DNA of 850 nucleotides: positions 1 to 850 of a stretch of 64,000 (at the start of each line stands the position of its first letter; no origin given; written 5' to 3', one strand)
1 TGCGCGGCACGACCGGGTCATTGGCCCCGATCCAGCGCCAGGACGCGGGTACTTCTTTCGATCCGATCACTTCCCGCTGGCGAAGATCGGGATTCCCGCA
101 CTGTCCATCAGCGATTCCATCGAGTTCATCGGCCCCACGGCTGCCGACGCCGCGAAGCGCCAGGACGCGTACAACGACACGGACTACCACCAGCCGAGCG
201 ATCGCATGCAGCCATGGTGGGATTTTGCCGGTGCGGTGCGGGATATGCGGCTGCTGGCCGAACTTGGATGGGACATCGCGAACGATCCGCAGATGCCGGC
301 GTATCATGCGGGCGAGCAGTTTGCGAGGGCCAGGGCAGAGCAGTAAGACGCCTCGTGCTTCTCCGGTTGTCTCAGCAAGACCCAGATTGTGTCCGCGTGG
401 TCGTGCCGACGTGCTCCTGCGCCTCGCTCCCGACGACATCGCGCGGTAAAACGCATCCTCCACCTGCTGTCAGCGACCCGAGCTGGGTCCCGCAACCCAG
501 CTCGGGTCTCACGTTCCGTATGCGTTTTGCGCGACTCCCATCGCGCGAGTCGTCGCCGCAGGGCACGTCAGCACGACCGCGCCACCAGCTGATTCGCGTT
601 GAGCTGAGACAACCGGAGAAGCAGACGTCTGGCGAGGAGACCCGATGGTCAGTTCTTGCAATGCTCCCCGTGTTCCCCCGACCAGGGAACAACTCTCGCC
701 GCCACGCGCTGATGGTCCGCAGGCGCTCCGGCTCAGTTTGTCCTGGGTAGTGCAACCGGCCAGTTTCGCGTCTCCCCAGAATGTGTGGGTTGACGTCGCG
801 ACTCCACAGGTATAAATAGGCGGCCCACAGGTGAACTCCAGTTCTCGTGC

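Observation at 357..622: Family-1 element copy A: a ~266-nt rod-like imperfect hairpin closed by a perfect 20-bp helix, right after a stop codon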

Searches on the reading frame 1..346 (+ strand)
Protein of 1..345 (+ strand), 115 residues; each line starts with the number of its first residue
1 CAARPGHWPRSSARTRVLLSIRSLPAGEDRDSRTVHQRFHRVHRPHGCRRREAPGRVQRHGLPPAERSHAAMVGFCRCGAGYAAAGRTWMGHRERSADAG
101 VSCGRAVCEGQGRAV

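Call 16: search_protein_families(library=pfam, proteins=[window:1-345:+])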
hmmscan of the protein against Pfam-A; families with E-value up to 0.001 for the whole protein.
window:1-345:+ (115 aa): 0 families

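Call 87: search_protein_families(library=pfam, proteins=[window:1-345:+], max_evalue=0.1)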
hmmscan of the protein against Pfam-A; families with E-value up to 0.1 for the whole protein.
window:1-345:+ (115 aa): 0 families

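Call 89: search_protein_families(library=pfam, proteins=[window:2-346:+], max_evalue=0.1)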
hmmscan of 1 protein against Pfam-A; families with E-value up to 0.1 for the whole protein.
window:2-346:+ (114 aa): 1 family
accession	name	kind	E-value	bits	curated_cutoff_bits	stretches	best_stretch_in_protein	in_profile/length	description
PF04389.22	Peptidase_M28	-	4.2e-08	33.6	21.3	1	5-77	127-183/193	Peptidase family M28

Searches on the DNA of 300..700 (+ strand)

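Call 12: search_rna_families(source=window, start=300, end=700, threshold=evalue, max_evalue=10)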
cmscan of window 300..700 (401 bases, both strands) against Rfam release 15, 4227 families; matches with E-value up to 10: 5.
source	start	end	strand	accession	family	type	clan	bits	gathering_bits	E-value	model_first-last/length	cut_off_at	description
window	356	623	-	RF04104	MIR918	Gene; miRNA;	-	30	268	0.0015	1-265/265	no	MIR918 microRNA precursor family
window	343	633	+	RF04104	MIR918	Gene; miRNA;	-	26.1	268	0.01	1-265/265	no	MIR918 microRNA precursor family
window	469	515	-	RF00848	mir-61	Gene; miRNA;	-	22.9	77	0.048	1-85/85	no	mir-61 microRNA precursor family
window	572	629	-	RF00836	mir-250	Gene; miRNA;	-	16.3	58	0.62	1-81/81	no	mir-250 microRNA precursor family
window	473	510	-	RF04159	MIR1437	Gene; miRNA;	-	14.8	168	5.9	1-192/192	no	MIR1437 microRNA precursor family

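Call 63: build_rna_model(alignment_id=A8)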
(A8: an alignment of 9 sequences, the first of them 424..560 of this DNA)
Model R1 built from alignment A8 (9 sequences, 142 columns); structure: RNAalifold consensus.
model positions 139; base pairs 45; branch points 1; effective number of sequences 0.95; information 0.59 bits per position. Calibrated on 0.2 Mb of random sequence (short: E-values are rough).
structure used (alignment columns):
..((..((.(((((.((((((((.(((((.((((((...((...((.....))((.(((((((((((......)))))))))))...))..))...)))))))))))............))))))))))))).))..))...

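Call 64: search_with_rna_model(model_id=R1, sources=[window, L001, L002, L004, L014, L127, L128, L129, L130, L131, L132, L133], max_evalue=1)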
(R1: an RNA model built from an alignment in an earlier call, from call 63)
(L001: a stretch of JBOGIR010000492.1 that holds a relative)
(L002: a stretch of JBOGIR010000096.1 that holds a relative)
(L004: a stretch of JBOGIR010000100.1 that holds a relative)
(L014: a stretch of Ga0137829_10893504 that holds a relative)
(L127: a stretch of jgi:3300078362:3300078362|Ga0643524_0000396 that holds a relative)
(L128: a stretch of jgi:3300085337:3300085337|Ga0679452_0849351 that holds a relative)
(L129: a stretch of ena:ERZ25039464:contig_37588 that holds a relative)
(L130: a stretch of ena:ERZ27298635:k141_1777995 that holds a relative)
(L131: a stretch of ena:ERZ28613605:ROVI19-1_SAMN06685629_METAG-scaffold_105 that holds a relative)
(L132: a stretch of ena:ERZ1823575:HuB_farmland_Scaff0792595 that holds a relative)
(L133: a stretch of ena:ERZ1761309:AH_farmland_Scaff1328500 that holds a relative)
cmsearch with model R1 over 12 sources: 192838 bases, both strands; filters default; matches with E-value up to 1: 18.
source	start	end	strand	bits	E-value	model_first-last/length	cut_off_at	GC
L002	3235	3373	+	157.5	4.3e-30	1-139/139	no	0.72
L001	7252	7390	-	155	1.4e-29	1-139/139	no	0.71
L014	733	871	-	153.9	2.4e-29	1-139/139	no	0.73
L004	244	382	-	153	3.7e-29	1-139/139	no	0.73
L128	233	372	+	142.9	4.4e-27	1-139/139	no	0.69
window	26784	26922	+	139.1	2.7e-26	1-139/139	no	0.71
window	424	561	+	131.4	1.1e-24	1-139/139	no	0.66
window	13128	13266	-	128.5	4.1e-24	1-139/139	no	0.68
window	32662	32798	+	126.8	9.6e-24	1-139/139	no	0.72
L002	3235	3373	-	35.2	7.7e-05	1-139/139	no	0.72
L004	244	382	+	33.6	0.00016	1-139/139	no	0.73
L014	733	871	+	31.4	0.00047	1-139/139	no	0.73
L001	7252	7390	+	30.2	0.00083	1-139/139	no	0.71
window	32673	32767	-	23.2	0.023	22-119/139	no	0.72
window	422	552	-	22.6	0.031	1-139/139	no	0.66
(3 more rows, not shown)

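Call 69: search_dna_similar(query=window:340-640:+, collection=plasmids, mode=distant, max_evalue=0.001, max_rows=10)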
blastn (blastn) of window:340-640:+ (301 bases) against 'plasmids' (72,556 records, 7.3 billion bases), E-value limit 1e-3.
No match.

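Call 70: search_dna_similar(query=window:340-640:+, collection=phages, mode=distant, max_evalue=0.001, max_rows=10)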
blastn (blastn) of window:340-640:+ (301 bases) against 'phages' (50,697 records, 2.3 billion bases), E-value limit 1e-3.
No match.

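Call 81: search_rna_families(sources=[L014, L128, L002], threshold=evalue, max_evalue=1)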
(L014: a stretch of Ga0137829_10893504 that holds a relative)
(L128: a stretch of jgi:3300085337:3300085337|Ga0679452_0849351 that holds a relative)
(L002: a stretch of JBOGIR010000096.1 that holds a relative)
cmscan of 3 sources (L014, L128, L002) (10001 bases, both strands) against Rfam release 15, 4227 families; matches with E-value up to 1: 5.
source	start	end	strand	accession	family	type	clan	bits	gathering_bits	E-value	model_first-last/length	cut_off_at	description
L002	1997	2078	+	RF03846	mir-4861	Gene; miRNA;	-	29.4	100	0.0076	1-94/94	no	mir-4861 microRNA precursor family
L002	5095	5215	+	RF03719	mir-3914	Gene; miRNA;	-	28.4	97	0.01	1-95/95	no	mir-3914 microRNA precursor family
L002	5095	5215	-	RF03719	mir-3914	Gene; miRNA;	-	27.8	97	0.016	1-95/95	no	mir-3914 microRNA precursor family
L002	1998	2077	+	RF03457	MIR173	Gene; miRNA;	-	24.4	70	0.25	1-102/102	no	MIR173 microRNA precursor family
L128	421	507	+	RF03567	MIR8024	Gene; miRNA;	-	23.2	57.3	0.82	1-86/86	no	MIR8024 microRNA precursor family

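Call 97: search_with_rna_model(model_id=R1, sources=[L134], max_evalue=1)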
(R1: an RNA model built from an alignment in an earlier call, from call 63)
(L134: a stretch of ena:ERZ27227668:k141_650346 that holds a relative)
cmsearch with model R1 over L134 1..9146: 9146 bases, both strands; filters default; matches with E-value up to 1: 2.
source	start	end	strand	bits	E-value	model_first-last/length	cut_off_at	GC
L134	638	725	-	15.4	0.045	1-139/139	no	0.74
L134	2817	2865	-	10.6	0.44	1-139/139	no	0.71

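Call 98: search_with_rna_model(model_id=R1, sources=[L007, L008, L009, L010, L011, L012, L013, L014, L015, L016, L017, L018, L019, L020, L021, L022, L023, L024, L025, L026, L027, L028, L029, L030, L031, L032, L033, L034, L035, L036, L037, L038, L039, L040, L041, L042, L043, L044, L045, L046, L047, L048, L049, L050, L051, L052, L053, L054, L055, L056, L057, L058, L059, L060, L061, L062, L063, L064, L065, L066, L067, L068, L069, L070, L071, L072, L073, L074, L075, L076, L077, L078, L079, L080, L081, L082, L083, L084, L085, L086, L087, L088, L089, L090, L091, L092, L093, L094, L095, L096, L097, L098, L099, L100, L101, L102, L103, L104, L105, L106], max_evalue=0.1)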
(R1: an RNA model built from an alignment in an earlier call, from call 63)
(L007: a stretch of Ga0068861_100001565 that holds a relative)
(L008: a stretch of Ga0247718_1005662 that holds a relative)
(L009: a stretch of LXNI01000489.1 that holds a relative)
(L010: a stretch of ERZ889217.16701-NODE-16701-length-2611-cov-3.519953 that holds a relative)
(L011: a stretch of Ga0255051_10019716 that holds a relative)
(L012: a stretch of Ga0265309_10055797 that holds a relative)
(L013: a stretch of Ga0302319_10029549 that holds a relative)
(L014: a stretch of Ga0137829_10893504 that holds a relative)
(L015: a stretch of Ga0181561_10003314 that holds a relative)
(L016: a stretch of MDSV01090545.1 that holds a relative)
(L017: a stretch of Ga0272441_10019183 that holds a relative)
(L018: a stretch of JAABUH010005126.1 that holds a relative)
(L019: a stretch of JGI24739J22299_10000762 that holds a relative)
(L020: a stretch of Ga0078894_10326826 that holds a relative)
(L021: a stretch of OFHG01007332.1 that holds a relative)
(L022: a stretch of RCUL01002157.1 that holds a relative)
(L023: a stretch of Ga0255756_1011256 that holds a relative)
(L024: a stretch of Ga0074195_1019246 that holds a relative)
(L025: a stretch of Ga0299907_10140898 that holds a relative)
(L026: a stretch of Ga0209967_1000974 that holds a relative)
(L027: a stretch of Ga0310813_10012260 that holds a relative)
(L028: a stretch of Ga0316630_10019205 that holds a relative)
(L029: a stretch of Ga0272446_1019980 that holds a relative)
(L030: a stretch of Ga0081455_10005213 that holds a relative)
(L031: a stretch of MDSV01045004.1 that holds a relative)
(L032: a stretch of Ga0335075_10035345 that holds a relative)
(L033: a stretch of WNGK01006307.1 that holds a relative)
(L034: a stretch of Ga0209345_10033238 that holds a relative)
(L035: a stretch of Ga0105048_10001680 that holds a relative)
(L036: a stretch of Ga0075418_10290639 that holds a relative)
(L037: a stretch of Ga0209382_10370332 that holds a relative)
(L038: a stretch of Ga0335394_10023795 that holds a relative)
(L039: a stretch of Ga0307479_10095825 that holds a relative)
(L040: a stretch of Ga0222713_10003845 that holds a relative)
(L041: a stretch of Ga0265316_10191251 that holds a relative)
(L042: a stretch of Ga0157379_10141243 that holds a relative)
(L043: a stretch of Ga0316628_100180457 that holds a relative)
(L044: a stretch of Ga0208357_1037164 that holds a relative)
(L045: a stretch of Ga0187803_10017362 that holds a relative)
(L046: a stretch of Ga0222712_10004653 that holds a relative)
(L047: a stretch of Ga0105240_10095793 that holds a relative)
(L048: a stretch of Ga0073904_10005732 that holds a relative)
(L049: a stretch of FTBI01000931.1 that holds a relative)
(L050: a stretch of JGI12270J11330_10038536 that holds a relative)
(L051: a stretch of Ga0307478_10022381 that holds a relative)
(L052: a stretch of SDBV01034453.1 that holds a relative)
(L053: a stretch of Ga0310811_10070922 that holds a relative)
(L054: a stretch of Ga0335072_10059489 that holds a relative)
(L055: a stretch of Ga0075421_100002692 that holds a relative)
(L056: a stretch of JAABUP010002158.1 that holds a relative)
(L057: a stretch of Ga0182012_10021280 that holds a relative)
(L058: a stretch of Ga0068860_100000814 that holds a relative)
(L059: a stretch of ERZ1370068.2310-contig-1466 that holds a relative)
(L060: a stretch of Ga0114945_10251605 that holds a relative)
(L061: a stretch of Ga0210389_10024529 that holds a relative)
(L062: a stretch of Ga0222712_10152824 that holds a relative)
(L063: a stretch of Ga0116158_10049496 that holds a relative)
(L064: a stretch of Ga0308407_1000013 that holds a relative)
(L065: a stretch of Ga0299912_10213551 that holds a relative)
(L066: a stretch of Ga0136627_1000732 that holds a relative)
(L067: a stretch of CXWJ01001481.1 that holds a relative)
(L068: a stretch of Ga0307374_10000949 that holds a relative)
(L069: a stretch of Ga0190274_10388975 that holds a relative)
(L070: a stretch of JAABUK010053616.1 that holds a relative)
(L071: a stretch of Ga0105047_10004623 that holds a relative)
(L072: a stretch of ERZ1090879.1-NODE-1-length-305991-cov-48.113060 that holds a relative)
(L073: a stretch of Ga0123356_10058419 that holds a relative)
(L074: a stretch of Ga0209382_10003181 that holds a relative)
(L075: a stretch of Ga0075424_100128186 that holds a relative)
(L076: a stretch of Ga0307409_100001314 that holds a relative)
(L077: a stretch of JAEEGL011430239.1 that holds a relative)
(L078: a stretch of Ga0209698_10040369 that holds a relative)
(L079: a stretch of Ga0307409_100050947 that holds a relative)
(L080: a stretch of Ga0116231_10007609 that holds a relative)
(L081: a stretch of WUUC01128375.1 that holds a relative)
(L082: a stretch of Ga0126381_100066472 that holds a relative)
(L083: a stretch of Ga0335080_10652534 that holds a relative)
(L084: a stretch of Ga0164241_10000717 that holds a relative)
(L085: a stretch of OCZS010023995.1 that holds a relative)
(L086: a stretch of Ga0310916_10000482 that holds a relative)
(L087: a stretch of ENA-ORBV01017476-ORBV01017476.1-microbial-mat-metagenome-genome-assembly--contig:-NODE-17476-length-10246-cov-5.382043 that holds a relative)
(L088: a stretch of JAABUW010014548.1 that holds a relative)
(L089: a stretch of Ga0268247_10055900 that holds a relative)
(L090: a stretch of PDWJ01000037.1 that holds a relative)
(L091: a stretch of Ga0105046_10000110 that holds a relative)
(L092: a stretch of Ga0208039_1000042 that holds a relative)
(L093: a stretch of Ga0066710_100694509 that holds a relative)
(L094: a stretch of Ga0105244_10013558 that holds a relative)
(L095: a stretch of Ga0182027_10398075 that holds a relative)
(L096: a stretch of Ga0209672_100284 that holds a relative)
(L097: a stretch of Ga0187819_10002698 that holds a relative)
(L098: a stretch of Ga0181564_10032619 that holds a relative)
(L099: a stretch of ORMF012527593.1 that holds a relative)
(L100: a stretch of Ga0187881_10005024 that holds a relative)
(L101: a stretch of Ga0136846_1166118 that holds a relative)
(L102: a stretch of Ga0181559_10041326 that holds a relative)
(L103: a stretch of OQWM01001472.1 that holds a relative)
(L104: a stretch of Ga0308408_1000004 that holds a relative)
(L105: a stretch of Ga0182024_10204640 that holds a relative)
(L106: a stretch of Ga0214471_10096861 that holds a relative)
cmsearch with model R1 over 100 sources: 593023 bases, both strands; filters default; matches with E-value up to 0.1: 3.
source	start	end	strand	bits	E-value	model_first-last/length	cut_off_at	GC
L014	733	871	-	153.9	7.5e-29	1-139/139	no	0.73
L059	942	1052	-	36.2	0.00015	11-129/139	no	0.72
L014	733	871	+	31.4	0.0014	1-139/139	no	0.73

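Call 99: search_with_rna_model(model_id=R1, sources=[L107, L108, L109, L110, L111, L112, L113, L114, L115, L116, L117, L118, L119, L120, L121, L122, L123, L124, L125, L126], max_evalue=0.1)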
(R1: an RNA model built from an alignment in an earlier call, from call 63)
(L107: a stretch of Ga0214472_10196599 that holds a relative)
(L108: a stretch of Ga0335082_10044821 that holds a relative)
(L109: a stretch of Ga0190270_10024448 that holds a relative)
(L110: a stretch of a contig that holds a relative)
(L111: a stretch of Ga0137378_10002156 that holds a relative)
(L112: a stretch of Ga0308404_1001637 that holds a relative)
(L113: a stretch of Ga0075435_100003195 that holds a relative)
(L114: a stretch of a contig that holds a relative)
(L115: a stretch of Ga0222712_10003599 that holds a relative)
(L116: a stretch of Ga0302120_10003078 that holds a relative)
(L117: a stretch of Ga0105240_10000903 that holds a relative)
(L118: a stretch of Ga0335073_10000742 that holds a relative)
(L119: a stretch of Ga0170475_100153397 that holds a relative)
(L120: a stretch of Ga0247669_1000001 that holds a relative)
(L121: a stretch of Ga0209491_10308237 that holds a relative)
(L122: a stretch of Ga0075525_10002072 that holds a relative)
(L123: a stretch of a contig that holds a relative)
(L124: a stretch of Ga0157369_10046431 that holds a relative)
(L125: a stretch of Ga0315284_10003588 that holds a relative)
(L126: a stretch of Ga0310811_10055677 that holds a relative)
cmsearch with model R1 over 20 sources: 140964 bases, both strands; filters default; matches with E-value up to 0.1: 3.
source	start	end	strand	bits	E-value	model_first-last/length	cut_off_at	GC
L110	5550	5660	-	36.2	3.5e-05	11-129/139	no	0.72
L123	266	376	-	36.1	3.7e-05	11-129/139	no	0.72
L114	1162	1272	-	34.4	8.4e-05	11-129/139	no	0.73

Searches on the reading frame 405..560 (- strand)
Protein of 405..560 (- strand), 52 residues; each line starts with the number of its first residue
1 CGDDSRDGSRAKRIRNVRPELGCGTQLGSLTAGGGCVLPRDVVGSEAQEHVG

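Call 42: find_homologous_proteins(query=A5, max_evalue=0.001)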
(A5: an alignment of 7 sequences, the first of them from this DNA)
Query A5 (7 sequences) (52 aa, profile of the alignment): 1 proteins with E <= 0.001 among 162 candidates.
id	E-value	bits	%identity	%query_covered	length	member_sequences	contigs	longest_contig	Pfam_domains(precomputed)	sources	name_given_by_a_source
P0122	1.7e-10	58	77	60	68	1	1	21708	-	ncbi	-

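Call 43: find_encoding_contigs(protein=P0122, flank=10000, max_places=10)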
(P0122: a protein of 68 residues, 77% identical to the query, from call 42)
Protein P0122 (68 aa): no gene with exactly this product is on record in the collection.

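Call 44: list_cluster_members(proteins=[P0122, P0121])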
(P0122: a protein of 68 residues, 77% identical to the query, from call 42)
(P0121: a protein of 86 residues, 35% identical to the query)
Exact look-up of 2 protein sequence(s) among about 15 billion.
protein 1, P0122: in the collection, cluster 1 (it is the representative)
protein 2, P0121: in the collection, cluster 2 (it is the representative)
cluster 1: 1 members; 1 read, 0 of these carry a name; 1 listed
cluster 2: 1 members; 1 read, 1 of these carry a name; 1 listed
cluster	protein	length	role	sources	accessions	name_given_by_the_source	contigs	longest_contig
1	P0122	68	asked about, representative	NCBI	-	-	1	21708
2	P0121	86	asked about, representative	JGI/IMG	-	hypothetical protein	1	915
